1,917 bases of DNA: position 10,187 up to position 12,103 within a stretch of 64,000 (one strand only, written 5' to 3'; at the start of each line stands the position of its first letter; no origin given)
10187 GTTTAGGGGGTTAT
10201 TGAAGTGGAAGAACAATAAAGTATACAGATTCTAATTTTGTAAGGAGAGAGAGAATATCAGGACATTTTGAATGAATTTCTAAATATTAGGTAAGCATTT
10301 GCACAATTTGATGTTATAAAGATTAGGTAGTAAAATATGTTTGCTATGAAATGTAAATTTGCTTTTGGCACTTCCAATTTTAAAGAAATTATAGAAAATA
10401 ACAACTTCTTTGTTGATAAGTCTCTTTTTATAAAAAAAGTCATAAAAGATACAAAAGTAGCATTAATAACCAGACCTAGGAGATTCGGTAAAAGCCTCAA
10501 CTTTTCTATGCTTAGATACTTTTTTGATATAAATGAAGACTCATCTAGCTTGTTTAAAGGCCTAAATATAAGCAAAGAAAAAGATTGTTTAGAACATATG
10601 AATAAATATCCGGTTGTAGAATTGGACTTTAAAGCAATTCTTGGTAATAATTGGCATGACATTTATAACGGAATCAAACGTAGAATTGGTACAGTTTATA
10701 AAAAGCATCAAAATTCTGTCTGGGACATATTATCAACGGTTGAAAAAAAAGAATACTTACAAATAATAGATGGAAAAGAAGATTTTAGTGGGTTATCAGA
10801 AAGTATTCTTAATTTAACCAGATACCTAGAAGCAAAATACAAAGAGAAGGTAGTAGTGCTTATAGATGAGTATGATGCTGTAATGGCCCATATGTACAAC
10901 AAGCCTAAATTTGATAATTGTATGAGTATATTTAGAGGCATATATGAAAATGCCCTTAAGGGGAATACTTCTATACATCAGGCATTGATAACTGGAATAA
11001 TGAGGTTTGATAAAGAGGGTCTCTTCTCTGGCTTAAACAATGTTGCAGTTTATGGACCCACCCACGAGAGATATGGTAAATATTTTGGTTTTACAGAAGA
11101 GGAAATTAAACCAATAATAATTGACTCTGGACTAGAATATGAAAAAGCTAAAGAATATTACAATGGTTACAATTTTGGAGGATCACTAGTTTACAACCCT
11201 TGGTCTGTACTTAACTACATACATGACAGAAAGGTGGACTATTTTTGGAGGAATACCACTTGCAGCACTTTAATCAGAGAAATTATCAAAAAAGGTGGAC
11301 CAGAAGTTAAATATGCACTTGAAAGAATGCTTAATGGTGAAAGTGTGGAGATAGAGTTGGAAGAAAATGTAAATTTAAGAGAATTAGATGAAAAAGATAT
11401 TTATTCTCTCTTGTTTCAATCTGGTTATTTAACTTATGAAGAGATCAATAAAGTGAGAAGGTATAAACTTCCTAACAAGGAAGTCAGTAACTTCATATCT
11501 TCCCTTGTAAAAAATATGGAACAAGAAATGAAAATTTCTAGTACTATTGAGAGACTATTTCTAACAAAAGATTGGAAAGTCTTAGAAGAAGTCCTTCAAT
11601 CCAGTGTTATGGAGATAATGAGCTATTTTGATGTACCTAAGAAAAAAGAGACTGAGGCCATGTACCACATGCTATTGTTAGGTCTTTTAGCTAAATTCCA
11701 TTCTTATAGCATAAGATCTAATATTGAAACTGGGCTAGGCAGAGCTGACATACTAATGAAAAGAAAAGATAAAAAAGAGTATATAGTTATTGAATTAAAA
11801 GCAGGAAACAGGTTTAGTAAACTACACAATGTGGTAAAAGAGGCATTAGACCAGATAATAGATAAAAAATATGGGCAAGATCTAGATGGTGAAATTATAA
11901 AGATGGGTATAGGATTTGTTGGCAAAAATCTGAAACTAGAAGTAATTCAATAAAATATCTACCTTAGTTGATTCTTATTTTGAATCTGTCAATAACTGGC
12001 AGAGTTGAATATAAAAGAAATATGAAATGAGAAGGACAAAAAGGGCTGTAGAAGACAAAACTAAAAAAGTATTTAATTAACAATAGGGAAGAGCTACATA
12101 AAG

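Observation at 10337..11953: PF09820-type AAA-ATPase-like plus PD-(D/E)XK nuclease-like protein embedded between the paralog cassettes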

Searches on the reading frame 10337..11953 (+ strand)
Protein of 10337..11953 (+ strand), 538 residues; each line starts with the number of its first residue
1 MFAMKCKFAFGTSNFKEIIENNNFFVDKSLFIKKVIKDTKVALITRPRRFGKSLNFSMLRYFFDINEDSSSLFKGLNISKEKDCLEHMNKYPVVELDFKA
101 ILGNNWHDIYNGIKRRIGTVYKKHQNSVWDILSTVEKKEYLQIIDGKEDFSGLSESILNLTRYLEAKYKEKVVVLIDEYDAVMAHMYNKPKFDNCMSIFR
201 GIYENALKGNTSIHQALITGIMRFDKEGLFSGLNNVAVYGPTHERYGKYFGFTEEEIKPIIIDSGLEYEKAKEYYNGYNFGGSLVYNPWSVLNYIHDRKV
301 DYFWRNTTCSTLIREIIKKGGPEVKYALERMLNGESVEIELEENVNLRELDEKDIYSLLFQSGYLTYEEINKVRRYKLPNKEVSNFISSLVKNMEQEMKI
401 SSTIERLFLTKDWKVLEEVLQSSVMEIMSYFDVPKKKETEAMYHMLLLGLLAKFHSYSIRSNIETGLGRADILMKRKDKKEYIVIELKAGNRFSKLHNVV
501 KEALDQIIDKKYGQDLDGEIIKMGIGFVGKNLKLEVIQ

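Call 3: search_protein_families(library=pfam, proteins=[window:10337-11950:+], max_evalue=0.01)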
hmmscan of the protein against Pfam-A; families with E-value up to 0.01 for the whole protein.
window:10337-11950:+ (538 aa): 2 families
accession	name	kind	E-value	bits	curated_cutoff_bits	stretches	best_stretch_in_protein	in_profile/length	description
PF09820.16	AAA-ATPase_like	-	4.2e-46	157.7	26.1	1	10-230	2-201/201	Predicted AAA-ATPase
PF08011.17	PDDEXK_9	-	2.8e-14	53.4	25.5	1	439-533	2-101/105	PD-(D/E)XK nuclease superfamily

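Call 4: search_protein_families(library=ncbifam, proteins=[window:10337-11950:+], max_evalue=0.1)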
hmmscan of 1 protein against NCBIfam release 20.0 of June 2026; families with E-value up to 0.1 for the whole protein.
window:10337-11950:+ (538 aa): 1 family
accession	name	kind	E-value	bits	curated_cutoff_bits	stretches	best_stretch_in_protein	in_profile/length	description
TIGR01837.1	PHA_granule_1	subfamily_domain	0.066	13.3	94.7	0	396-444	57-103/118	poly(hydroxyalkanoate) granule-associated protein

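Call 5: search_protein_families(library=padloc, proteins=[window:10337-11950:+], max_evalue=1)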
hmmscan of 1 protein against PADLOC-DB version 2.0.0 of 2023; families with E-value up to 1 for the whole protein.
window:10337-11950:+ (538 aa): 1 family
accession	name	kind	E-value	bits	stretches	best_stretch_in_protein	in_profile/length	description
PDLC04824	PDC-S02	-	0.0025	15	1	464-491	217-244/308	-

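Call 7: search_solved_structures(query=window:10337-11950:+, max_evalue=1, show_alignments=2)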
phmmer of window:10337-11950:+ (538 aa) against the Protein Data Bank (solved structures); distinct sequences matched with E-value up to 1: 6.
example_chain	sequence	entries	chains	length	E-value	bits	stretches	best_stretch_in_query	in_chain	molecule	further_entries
4nf2_A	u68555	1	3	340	0.13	14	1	400-468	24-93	Ornithine carbamoyltransferase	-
4ep1_A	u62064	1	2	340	0.16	13.7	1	400-468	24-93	Ornithine carbamoyltransferase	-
2deo_A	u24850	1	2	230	0.52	12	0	382-429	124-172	441aa long hypothetical nfeD protein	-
6m4b_A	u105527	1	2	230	0.52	12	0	382-429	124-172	Membrane-bound protease PH1510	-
7n02_A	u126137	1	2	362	0.99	11.1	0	243-293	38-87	Aminopeptidase P family protein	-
3bpp_A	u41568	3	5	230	0.99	11.1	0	382-429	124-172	1510-N membrane protease | 441aa long hypothetical nfeD protein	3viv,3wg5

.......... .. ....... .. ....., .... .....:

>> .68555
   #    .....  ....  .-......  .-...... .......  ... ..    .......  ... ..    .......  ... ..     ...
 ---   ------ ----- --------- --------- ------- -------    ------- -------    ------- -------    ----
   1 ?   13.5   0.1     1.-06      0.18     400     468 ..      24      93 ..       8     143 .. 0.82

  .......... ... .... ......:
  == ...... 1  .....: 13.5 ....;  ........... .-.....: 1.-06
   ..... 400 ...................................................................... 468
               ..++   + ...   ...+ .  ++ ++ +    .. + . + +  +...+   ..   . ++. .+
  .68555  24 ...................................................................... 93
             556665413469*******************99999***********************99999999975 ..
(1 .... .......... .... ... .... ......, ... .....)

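Call 9: find_homologous_proteins(query=window:10337-11950:+, max_evalue=0.00001)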
Query window:10337-11950:+ (538 aa): 7985 proteins with E <= 0.00001 among 8000 candidates; the best 120 are listed.
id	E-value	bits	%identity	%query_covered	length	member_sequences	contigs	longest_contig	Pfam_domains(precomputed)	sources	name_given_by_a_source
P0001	0.0e+0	1192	100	99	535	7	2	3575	PF08011.18,PF09820.17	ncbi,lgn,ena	-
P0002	1.8e-214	731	60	99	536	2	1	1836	PF08011.18,PF09820.17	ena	-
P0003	4.8e-214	730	62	99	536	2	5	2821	PF08011.18,PF09820.17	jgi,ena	-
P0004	3.6e-210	717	61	99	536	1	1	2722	PF08011.18,PF09820.17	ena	-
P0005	5.6e-202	690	58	100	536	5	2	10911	PF08011.18,PF09820.17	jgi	-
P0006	7.0e-198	676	58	99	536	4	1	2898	PF08011.18,PF09820.17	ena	-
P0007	1.8e-193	662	57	99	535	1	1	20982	PF08011.18,PF09820.17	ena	-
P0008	1.4e-191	656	57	99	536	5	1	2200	PF08011.18,PF09820.17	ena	-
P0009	3.7e-189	648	55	100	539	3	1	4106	PF08011.18,PF09820.17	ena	-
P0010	5.4e-188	644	56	99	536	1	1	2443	PF08011.18,PF09820.17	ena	-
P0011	2.1e-184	632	55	99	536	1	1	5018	PF08011.18,PF09820.17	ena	-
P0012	3.3e-175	602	54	99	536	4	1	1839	PF08011.18,PF09820.17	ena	-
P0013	9.8e-172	590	51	99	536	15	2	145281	PF08011.18,PF09820.17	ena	-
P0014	2.1e-164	566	50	99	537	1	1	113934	PF08011.18,PF09820.17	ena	-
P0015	5.6e-162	558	53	95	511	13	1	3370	PF08011.18,PF09820.17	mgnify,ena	mgnify:CR=1 FL=1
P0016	4.0e-154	532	49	99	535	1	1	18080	PF08011.18,PF09820.17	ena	-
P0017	5.0e-152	525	49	99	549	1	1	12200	PF08011.18,PF09820.17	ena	-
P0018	4.1e-151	522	48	99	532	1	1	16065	PF08011.18,PF09820.17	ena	-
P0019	1.5e-147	510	46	99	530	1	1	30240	PF08011.18,PF09820.17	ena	-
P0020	8.9e-136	472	62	62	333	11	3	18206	PF09820.17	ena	-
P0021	3.4e-131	456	45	99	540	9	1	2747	PF08011.18,PF09820.17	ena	-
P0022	7.1e-131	455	45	99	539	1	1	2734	PF08011.18,PF09820.17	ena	-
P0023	7.3e-131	455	46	99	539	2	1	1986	PF08011.18,PF09820.17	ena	-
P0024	1.8e-128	447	45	99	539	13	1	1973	PF08011.18,PF09820.17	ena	-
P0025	7.2e-128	445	45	96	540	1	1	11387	PF08011.18,PF09820.17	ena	-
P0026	5.4e-126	439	45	96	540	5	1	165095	PF08011.18,PF09820.17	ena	-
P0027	7.3e-126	439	44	96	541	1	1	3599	PF08011.18,PF09820.17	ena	-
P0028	1.0e-124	435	44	99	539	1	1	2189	PF08011.18,PF09820.17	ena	-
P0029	2.8e-124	434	44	99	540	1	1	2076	PF08011.18,PF09820.17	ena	-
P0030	5.2e-124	433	44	99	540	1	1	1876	PF08011.18,PF09820.17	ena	-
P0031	3.3e-122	427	43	99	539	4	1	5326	PF08011.18,PF09820.17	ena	-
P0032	3.6e-122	427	44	96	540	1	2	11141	PF08011.18,PF09820.17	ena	-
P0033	9.4e-122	425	44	96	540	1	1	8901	PF08011.18,PF09820.17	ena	-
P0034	5.9e-121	423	58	63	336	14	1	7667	PF09820.17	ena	-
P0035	5.5e-118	413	58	61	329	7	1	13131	PF09820.17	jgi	-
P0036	3.8e-115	403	56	61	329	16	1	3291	PF09820.17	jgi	-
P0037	1.8e-102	362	39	98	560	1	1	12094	PF08011.18,PF09820.17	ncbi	-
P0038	4.9e-100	354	-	-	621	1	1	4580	PF08011.18,PF09820.17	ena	-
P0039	8.6e-100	353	39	99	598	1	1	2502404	PF08011.18,PF09820.17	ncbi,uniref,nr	ncbi:hypothetical protein OSSY52_07240 [Tepiditoga spiralis]|uniref:AAA-ATPase-like domain-containin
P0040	8.8e-100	353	39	97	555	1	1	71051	PF08011.18,PF09820.17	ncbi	-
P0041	1.0e-99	353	38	98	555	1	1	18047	PF08011.18,PF09820.17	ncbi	-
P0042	4.2e-99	351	39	97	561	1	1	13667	PF08011.18,PF09820.17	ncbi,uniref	ncbi:Conserved protein, with a weak D-galactarate dehydratase/altronate hydrolase domain [hydrotherm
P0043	6.1e-99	350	38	99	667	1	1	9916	PF08011.18,PF09820.17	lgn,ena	-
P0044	1.2e-98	349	38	99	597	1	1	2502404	PF27070.1,PF08011.18,PF09820.17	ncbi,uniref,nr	ncbi:hypothetical protein OSSY52_10740 [Tepiditoga spiralis]|uniref:AAA-ATPase-like domain-containin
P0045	4.6e-98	347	40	97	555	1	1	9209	PF08011.18,PF09820.17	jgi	-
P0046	1.0e-97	346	37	97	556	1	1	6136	PF08011.18,PF09820.17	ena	-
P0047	1.6e-97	345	37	99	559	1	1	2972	PF08011.18,PF09820.17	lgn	-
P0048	2.1e-97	345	39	98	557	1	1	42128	PF08011.18,PF09820.17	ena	-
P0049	2.3e-97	345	39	97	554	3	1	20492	PF08011.18,PF09820.17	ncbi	-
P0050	2.4e-97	345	39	99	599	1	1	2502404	PF27070.1,PF08011.18,PF09820.17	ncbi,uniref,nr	ncbi:hypothetical protein OSSY52_16200 [Tepiditoga spiralis]|uniref:AAA-ATPase-like domain-containin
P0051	2.8e-97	345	37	99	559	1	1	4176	PF08011.18,PF09820.17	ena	-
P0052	2.9e-97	344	38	99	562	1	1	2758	PF08011.18,PF09820.17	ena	-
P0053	3.0e-97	344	37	99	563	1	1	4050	PF08011.18,PF09820.17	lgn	-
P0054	4.1e-97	344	38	99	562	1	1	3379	PF08011.18,PF09820.17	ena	-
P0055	4.7e-97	344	37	98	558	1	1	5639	PF08011.18,PF09820.17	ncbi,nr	ncbi:hypothetical protein AYO37_00695 [Opitutia bacterium SCGC AG-212-L18]|nr:hypothetical protein A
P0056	1.1e-96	343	38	99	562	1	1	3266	PF08011.18,PF09820.17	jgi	-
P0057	1.4e-96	342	37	97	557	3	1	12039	PF08011.18,PF09820.17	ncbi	-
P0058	1.7e-96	342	37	99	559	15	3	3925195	PF08011.18,PF09820.17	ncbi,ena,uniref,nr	ncbi:hypothetical protein CBU02nite_14280 [Clostridium butyricum]|uniref:AAA-ATPase-like domain-cont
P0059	1.8e-96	342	38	99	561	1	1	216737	PF08011.18,PF09820.17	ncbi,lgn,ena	-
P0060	1.8e-96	342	39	98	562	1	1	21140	PF08011.18,PF09820.17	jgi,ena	-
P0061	1.9e-96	342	38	97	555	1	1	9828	PF08011.18,PF09820.17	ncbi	-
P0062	2.9e-96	341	38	99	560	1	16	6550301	PF08011.18,PF09820.17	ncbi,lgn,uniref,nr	ncbi:hypothetical protein B0P06_002516 [Clostridium saccharoperbutylacetonicum]|uniref:AAA-ATPase-li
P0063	3.2e-96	341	37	99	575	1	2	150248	PF08011.18,PF09820.17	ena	-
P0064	3.3e-96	341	39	97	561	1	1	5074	PF08011.18,PF09820.17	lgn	-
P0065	4.7e-96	340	38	98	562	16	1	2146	PF08011.18,PF09820.17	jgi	jgi:hypothetical protein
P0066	6.3e-96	340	38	99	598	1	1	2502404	PF27070.1,PF08011.18,PF09820.17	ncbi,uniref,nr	ncbi:hypothetical protein OSSY52_02060 [Tepiditoga spiralis]|uniref:AAA-ATPase-like domain-containin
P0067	6.6e-96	340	55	55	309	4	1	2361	PF09820.17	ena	-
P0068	6.9e-96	340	37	99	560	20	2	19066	PF08011.18,PF09820.17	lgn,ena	-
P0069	7.3e-96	340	37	99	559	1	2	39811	PF08011.18,PF09820.17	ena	-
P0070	8.0e-96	340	39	99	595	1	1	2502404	PF27070.1,PF08011.18,PF09820.17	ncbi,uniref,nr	ncbi:hypothetical protein OSSY52_07820 [Tepiditoga spiralis]|uniref:AAA-ATPase-like domain-containin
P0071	8.3e-96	340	37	98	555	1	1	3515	PF08011.18,PF09820.17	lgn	-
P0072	8.4e-96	340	38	99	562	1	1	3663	PF08011.18,PF09820.17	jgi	-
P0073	1.1e-95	339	39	98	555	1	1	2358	PF08011.18,PF09820.17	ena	-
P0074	1.1e-95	339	39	98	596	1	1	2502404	PF27070.1,PF08011.18,PF09820.17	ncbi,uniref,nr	ncbi:hypothetical protein OSSY52_03830 [Tepiditoga spiralis]|uniref:AAA-ATPase-like domain-containin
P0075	1.2e-95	339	38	99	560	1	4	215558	PF08011.18,PF09820.17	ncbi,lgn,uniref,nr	ncbi:AAA family ATPase [Clostridium sp. ZS2]|uniref:AAA family ATPase n=1 Tax=Clostridium sp. ZS2 Ta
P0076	1.2e-95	339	39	98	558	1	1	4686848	PF08011.18,PF09820.17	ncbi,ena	-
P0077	1.2e-95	339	37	99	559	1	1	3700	PF08011.18,PF09820.17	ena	-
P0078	1.9e-95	339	37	93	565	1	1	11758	PF08011.18,PF09820.17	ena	-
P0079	2.0e-95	338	37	97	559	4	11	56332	PF08011.18,PF09820.17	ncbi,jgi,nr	ncbi:MAG: AAA family ATPase [Ruminococcus sp.]|nr:AAA family ATPase [Ruminococcus sp.]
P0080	2.1e-95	338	37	99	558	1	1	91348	PF08011.18,PF09820.17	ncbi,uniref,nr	ncbi:ATP-binding protein [Natroniella sulfidigena]|uniref:AAA family ATPase n=1 Tax=Natroniella sulf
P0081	2.1e-95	338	37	98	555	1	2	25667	PF08011.18,PF09820.17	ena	-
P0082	2.5e-95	338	38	99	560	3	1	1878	PF08011.18,PF09820.17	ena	-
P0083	3.2e-95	338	37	98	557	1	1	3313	PF08011.18,PF09820.17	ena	-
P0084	3.4e-95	338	37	99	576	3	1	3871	PF08011.18,PF09820.17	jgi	-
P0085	3.9e-95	337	37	99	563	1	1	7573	PF08011.18,PF09820.17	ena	-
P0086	4.1e-95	337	38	97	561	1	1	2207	PF08011.18,PF09820.17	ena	-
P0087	4.2e-95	337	37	100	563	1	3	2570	PF08011.18,PF09820.17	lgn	-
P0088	4.3e-95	337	38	99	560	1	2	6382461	PF08011.18,PF09820.17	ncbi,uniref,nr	ncbi:AAA family ATPase [Clostridium saccharoperbutylacetonicum]|uniref:AAA family ATPase n=1 Tax=Clo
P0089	5.0e-95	337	37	99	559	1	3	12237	PF08011.18,PF09820.17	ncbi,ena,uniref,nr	ncbi:AAA family ATPase [uncultured Clostridium sp.]|uniref:AAA family ATPase n=1 Tax=uncultured Clos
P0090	5.2e-95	337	38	98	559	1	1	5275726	PF08011.18,PF09820.17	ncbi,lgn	-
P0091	5.8e-95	337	37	99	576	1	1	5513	PF08011.18,PF09820.17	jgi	-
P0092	6.0e-95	337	38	98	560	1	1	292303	PF08011.18,PF09820.17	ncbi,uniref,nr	ncbi:AAA family ATPase [Clostridium sp. YIM B02555]|uniref:AAA family ATPase n=1 Tax=Clostridium sp.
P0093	6.7e-95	337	38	99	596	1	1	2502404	PF08011.18,PF09820.17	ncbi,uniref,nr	ncbi:hypothetical protein OSSY52_18650 [Tepiditoga spiralis]|uniref:AAA-ATPase-like domain-containin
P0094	6.9e-95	337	37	100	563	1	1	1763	PF08011.18,PF09820.17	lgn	-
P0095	9.0e-95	336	36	99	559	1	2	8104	PF08011.18,PF09820.17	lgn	-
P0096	1.2e-94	336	37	99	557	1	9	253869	PF08011.18,PF09820.17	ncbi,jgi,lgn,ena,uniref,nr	ncbi:AAA family ATPase [Halanaerobium saccharolyticum]|jgi:ribosomal protein S21|uniref:PD-(D/E)XK n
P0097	1.3e-94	336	37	98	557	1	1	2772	PF08011.18,PF09820.17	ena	-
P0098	1.3e-94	336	37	99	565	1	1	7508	PF08011.18,PF09820.17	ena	-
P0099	1.5e-94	336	37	99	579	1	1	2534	PF08011.18,PF09820.17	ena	-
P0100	1.5e-94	336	37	97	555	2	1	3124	PF08011.18,PF09820.17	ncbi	-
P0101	1.6e-94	335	37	98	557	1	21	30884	PF08011.18,PF09820.17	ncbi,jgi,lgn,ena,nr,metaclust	ncbi:MAG: Protein of unknown function (DUF1703)/Predicted AAA-ATPase [Halanaerobium sp. T82-1]|jgi:h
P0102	1.6e-94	335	37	97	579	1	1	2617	PF08011.18,PF09820.17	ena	-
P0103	1.6e-94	335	36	99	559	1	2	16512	PF08011.18,PF09820.17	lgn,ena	-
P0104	1.6e-94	335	37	100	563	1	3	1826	PF08011.18,PF09820.17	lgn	-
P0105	1.7e-94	335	36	98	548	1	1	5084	PF08011.18,PF09820.17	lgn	-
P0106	1.9e-94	335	38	99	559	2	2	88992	PF08011.18,PF09820.17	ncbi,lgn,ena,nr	ncbi:MAG: AAA family ATPase [Halanaerobiales bacterium]|nr:AAA family ATPase [Halanaerobiales bacter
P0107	1.9e-94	335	37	99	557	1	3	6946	PF08011.18,PF09820.17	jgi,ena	-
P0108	2.0e-94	335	37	98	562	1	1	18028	PF08011.18,PF09820.17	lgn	-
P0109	2.2e-94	335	38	98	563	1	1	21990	PF08011.18,PF09820.17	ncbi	ncbi:MAG: AAA family ATPase [Clostridium sp.]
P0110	2.3e-94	335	37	98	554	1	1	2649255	PF08011.18,PF09820.17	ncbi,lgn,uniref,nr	ncbi:Protein of unknown function (DUF1703)/Predicted AAA-ATPase [Halobacteroides halobius DSM 5150]|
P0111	2.5e-94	335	36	98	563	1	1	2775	PF08011.18,PF09820.17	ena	-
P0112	2.5e-94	335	36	97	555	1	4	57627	PF08011.18,PF09820.17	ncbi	-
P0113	2.7e-94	335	38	99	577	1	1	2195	PF08011.18,PF09820.17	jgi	jgi:hypothetical protein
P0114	2.8e-94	335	37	99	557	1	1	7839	PF08011.18,PF09820.17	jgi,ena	-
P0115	3.1e-94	335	37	98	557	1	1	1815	PF08011.18,PF09820.17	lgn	-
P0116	3.6e-94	334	38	99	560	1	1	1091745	PF08011.18,PF09820.17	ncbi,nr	ncbi:AAA family ATPase [Clostridium botulinum]|nr:AAA family ATPase [Clostridium botulinum]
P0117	3.9e-94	334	37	98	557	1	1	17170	PF08011.18,PF09820.17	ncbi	-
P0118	4.0e-94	334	38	99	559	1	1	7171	PF08011.18,PF09820.17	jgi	jgi:hypothetical protein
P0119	4.2e-94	334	38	97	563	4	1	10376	PF08011.18,PF09820.17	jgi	jgi:hypothetical protein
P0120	4.6e-94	334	37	98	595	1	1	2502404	PF27070.1,PF08011.18,PF09820.17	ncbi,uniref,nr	ncbi:hypothetical protein OSSY52_06420 [Tepiditoga spiralis]|uniref:AAA-ATPase-like domain-containin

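Call 11: find_related_loci(query=window:10337-11950:+, collection=genome_contigs, flank=10000)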
Query window:10337-11950:+ (538 aa) in genome_contigs; peptide patterns used: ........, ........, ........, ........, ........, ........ (x = any residue, [..] = any of these).
231 stretches matched a pattern, but none encodes a relative of the query by tblastn (E <= 1e-3).
